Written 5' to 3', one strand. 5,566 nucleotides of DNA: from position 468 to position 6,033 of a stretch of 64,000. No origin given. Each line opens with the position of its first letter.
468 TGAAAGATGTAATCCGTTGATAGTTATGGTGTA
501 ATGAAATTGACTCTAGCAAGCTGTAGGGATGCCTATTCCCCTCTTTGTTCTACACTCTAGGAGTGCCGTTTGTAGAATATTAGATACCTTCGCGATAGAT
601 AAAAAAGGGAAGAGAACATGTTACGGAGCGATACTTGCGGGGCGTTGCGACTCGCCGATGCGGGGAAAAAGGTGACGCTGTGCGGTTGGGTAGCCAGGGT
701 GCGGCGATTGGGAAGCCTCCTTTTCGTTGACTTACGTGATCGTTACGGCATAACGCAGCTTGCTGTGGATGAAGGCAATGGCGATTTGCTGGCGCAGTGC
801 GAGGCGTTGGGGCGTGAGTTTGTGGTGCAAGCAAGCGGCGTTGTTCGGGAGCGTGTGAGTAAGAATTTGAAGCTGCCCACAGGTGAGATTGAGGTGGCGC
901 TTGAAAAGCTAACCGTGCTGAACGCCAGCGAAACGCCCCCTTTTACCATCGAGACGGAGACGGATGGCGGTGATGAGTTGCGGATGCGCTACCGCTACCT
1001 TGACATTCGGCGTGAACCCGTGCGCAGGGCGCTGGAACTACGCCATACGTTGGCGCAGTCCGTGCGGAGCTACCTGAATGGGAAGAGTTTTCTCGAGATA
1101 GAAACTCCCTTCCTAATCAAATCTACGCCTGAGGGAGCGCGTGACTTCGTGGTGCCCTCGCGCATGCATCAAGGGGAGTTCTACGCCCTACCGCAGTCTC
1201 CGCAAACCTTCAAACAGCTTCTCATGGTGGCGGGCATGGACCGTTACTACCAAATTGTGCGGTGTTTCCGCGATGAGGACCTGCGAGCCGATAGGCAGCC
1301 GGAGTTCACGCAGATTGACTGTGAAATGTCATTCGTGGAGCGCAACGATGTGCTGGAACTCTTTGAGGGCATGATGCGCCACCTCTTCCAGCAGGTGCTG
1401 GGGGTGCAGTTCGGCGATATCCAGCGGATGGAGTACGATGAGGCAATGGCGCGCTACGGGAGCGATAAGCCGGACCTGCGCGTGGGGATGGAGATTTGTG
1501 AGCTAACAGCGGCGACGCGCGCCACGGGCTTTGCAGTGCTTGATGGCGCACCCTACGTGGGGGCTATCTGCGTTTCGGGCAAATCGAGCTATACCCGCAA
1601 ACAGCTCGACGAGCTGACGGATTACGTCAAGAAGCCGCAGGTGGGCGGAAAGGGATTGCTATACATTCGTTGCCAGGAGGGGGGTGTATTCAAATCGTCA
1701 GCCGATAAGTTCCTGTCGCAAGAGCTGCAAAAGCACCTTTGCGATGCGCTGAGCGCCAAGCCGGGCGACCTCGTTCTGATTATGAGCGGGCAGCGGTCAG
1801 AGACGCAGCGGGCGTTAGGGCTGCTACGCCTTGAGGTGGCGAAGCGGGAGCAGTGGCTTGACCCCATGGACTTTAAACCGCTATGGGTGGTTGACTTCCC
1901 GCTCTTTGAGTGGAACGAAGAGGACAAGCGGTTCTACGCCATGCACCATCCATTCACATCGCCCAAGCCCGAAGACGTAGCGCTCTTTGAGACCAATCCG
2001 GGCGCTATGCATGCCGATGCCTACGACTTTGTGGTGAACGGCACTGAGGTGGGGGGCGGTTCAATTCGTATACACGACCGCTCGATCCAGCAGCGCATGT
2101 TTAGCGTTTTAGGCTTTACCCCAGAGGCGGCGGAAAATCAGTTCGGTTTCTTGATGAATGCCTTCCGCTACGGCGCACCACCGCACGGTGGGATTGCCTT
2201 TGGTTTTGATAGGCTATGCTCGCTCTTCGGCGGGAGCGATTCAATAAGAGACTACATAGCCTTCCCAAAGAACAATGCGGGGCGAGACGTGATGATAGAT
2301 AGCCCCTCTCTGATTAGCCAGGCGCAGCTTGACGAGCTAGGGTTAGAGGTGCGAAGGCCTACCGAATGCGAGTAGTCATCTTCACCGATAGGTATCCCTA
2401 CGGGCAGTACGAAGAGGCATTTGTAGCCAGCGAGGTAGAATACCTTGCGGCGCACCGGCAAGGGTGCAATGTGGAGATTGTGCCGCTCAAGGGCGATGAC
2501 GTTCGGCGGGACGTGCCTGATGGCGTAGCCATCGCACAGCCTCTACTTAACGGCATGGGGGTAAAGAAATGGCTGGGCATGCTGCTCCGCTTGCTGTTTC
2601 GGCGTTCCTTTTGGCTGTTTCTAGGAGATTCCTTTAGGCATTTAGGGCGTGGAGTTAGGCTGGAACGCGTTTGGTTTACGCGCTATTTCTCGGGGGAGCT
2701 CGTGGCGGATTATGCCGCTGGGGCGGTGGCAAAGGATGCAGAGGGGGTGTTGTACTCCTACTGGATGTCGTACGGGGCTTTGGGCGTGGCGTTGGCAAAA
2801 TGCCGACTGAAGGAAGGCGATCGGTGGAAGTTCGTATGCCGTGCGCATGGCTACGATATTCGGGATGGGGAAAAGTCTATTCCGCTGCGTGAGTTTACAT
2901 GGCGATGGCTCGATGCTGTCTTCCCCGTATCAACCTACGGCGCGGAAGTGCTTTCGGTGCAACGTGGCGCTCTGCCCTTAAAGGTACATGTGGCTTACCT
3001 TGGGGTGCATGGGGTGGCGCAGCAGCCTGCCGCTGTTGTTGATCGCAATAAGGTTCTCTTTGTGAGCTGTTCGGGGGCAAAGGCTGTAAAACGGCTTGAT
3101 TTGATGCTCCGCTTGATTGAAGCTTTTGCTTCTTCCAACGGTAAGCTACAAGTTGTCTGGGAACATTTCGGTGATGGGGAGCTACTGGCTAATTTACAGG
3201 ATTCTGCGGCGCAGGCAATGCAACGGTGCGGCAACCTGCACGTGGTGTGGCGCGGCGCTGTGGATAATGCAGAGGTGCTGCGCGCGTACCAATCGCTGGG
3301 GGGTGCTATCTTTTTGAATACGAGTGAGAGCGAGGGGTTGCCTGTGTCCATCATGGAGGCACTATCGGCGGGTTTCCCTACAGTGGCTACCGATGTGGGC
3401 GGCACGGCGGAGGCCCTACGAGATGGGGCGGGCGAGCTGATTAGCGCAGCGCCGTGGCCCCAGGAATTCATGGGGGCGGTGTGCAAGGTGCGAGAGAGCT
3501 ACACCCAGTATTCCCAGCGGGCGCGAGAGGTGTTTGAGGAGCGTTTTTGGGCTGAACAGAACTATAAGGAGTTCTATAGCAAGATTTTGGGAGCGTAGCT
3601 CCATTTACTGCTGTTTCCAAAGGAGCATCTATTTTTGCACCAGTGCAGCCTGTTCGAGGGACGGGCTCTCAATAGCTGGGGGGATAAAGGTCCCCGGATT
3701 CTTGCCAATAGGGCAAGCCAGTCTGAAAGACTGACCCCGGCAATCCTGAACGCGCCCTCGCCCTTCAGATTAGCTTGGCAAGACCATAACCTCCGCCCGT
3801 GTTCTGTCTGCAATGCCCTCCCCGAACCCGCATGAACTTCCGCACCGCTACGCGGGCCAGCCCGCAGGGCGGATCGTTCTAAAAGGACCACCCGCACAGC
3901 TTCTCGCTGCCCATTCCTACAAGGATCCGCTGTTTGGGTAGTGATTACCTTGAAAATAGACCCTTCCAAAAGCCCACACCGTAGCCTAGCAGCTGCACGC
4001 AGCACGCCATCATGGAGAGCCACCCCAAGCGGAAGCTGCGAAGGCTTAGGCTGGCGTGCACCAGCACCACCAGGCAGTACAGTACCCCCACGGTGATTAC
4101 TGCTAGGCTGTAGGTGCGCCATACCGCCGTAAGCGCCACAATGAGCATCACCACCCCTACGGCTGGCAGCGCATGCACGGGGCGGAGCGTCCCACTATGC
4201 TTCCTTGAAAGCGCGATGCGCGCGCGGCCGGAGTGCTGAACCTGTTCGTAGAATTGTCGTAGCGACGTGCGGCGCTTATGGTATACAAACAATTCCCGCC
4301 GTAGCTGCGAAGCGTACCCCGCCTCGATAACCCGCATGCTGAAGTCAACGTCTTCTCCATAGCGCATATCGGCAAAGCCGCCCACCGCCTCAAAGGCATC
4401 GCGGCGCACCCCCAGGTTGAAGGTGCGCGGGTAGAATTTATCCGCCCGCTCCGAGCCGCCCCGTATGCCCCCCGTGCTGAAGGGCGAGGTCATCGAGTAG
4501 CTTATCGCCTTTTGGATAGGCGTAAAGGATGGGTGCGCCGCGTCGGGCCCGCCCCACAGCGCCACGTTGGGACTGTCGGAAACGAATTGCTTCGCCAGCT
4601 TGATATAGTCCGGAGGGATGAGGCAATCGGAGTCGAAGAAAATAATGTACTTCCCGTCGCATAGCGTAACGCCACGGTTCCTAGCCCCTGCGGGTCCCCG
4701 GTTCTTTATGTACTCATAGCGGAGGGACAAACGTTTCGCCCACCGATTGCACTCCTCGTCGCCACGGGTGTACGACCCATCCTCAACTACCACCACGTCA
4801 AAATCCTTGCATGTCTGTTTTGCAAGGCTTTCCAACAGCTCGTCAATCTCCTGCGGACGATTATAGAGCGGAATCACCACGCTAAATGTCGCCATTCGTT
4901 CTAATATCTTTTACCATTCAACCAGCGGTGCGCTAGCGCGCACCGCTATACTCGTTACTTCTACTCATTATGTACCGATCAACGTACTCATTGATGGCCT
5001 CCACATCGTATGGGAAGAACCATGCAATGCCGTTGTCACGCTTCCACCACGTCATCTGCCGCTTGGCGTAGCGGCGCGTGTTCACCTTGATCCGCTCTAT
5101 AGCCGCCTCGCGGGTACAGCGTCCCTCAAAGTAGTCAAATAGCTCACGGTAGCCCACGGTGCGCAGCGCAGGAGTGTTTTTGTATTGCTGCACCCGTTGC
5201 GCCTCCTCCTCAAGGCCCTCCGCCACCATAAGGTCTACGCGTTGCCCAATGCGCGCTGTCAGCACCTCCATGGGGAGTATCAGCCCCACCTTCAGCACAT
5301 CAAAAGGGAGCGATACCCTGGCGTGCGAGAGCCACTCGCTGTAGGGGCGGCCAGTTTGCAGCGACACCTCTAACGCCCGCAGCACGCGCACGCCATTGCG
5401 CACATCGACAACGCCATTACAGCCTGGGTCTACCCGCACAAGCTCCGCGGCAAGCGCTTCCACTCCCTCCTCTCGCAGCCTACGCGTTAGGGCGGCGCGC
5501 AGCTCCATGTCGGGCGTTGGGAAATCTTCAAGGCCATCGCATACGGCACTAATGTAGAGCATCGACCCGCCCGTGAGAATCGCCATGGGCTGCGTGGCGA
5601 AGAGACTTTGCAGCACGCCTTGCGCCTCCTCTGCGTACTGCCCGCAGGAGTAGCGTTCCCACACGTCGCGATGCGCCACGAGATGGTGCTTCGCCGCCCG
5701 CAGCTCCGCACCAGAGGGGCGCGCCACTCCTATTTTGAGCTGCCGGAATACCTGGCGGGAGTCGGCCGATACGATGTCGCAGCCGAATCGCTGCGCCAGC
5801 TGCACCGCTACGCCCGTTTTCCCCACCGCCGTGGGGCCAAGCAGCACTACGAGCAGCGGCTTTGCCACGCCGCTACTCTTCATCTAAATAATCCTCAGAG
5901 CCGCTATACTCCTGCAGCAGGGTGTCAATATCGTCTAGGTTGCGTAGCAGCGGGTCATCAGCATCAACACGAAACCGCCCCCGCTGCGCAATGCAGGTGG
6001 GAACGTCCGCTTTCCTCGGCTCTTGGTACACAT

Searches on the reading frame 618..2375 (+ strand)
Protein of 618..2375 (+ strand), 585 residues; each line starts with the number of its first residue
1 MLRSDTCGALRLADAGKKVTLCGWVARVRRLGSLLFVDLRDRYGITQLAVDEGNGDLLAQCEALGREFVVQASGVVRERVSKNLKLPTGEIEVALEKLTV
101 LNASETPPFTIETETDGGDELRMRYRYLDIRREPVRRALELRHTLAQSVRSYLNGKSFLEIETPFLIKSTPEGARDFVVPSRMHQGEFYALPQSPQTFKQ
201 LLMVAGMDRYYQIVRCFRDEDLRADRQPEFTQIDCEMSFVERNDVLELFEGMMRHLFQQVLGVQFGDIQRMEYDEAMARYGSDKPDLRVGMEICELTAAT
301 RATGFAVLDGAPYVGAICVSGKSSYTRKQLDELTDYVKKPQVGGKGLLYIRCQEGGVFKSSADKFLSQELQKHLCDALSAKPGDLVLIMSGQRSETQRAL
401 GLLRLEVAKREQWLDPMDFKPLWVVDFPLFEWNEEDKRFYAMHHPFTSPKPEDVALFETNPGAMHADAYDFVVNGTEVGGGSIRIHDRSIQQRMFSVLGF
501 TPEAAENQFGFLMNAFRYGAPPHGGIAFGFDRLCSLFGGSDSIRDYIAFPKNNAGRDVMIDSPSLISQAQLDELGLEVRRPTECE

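Call 48: search_protein_families(library=pfam, proteins=[window:618-2375:+], max_evalue=0.0001)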
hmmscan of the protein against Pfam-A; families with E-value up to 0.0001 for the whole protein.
window:618-2375:+ (585 aa): 3 families
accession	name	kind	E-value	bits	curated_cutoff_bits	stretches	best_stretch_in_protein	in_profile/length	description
PF00152.25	tRNA-synt_2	-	1.7e-117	392.3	25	1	120-552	3-307/308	tRNA synthetases class II (D, K and N)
PF02938.19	GAD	-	6.6e-14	52.4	23.4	1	313-400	10-95/95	GAD domain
PF01336.31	tRNA_anti-codon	-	2.7e-13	50.1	27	1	19-101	1-75/75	OB-fold nucleic acid binding domain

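Call 79: find_homologous_proteins(query=window:618-2375:+, max_evalue=1e-50)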
Query window:618-2375:+ (585 aa): 8000 proteins with E <= 1e-50 among 8000 candidates; the best 120 are listed.
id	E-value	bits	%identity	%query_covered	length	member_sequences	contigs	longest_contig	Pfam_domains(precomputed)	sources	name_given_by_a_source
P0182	0.0e+0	1325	98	100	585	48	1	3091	PF01336.32,PF02938.20,PF00152.26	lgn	-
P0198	0.0e+0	1158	86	100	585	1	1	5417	PF01336.32,PF02938.20,PF00152.26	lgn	-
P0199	0.0e+0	1134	85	100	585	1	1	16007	PF01336.32,PF02938.20,PF00152.26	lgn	-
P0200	0.0e+0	1125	83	100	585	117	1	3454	PF01336.32,PF02938.20,PF00152.26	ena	-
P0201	0.0e+0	1123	83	100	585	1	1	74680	PF01336.32,PF02938.20,PF00152.26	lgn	-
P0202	0.0e+0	1088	85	95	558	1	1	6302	PF01336.32,PF02938.20,PF00152.26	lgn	-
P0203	0.0e+0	1072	84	94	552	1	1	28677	PF01336.32,PF02938.20,PF00152.26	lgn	-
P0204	3.8e-289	978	73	99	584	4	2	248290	PF01336.32,PF02938.20,PF00152.26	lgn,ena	-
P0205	8.3e-289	977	73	99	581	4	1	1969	PF01336.32,PF02938.20,PF00152.26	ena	-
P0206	4.3e-288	975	73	99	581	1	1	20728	PF01336.32,PF02938.20,PF00152.26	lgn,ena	-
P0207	1.1e-287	973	73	99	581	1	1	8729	PF01336.32,PF02938.20,PF00152.26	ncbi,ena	-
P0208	2.0e-287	972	73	99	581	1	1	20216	PF01336.32,PF02938.20,PF00152.26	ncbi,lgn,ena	-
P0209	5.8e-286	968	72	99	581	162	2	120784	PF01336.32,PF02938.20,PF00152.26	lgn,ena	-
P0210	1.0e-283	960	72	99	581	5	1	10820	PF01336.32,PF02938.20,PF00152.26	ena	-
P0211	1.3e-283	960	72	99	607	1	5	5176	PF01336.32,PF02938.20,PF00152.26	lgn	-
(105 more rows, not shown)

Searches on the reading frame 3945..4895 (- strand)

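Call 48: search_protein_families(library=pfam, proteins=[window:3945-4895:-], max_evalue=0.0001)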
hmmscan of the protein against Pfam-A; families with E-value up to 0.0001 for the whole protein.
window:3945-4895:- (316 aa): 4 families
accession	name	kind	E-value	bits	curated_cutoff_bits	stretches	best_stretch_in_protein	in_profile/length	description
PF00535.33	Glycos_transf_2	-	2.7e-27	96.2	23.3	1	5-171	1-167/168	Glycosyl transferase family 2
PF10111.15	Glyco_tranf_2_2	-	8.6e-14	52.1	27.3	1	5-99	1-100/276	Glycosyltransferase like family 2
PF13632.12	Glyco_trans_2_3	-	3.9e-11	43.6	27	1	83-277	1-194/198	Glycosyl transferase family group 2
PF13641.12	Glyco_tranf_2_3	-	1.3e-10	42.1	27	1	4-218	3-223/230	Glycosyltransferase like family 2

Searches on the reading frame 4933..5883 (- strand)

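Call 48: search_protein_families(library=pfam, proteins=[window:4933-5883:-], max_evalue=0.0001)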
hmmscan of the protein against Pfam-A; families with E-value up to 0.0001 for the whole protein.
window:4933-5883:- (316 aa): 2 families
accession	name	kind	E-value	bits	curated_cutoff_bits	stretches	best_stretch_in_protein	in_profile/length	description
PF01715.23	IPPT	-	5.4e-71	239.5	23.6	1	44-283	1-243/243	IPP transferase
PF01745.22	IPT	-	2.5e-10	40.6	20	1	12-110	4-102/233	Isopentenyl transferase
